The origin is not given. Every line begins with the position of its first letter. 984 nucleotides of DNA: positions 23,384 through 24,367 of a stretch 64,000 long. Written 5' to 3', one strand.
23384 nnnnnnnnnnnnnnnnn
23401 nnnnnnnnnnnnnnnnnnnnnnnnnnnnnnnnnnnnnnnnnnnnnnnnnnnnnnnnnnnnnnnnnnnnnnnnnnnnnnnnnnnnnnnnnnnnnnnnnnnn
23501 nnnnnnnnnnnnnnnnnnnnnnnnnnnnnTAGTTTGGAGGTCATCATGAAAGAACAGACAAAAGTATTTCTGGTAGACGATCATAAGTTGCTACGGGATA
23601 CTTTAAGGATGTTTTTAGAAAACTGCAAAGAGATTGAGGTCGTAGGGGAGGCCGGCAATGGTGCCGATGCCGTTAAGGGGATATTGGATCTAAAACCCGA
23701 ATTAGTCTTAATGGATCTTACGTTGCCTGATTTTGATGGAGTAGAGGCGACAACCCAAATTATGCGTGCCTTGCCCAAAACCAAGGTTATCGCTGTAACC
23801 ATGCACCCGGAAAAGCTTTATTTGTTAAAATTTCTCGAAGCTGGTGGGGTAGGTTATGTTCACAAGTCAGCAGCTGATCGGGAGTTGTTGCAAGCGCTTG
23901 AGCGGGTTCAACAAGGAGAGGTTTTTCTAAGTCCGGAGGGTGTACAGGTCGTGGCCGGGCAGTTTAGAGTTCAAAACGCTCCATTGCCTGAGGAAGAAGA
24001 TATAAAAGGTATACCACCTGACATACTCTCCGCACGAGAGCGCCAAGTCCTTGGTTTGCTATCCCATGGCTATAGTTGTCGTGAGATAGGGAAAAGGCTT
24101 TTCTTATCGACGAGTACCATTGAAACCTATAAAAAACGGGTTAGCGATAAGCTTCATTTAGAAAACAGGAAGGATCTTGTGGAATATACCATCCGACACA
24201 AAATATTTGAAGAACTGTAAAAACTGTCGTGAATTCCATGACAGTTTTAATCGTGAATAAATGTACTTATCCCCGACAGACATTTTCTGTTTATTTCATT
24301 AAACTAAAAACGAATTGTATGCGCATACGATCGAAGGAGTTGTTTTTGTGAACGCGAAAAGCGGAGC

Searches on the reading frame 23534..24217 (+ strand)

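Call 60: search_protein_families(library=pfam, proteins=[window:23534-24217:+], max_evalue=0.001)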
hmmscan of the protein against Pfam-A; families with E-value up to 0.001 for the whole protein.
window:23534-24217:+ (228 aa): 2 families
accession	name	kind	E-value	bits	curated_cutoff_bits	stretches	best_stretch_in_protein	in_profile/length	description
PF00072.30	Response_reg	-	6.7e-24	84.6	30.2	1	11-122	1-110/111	Response regulator receiver domain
PF00196.25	GerE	-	3.1e-15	56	23.5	1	163-218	1-56/57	Bacterial regulatory proteins, luxR family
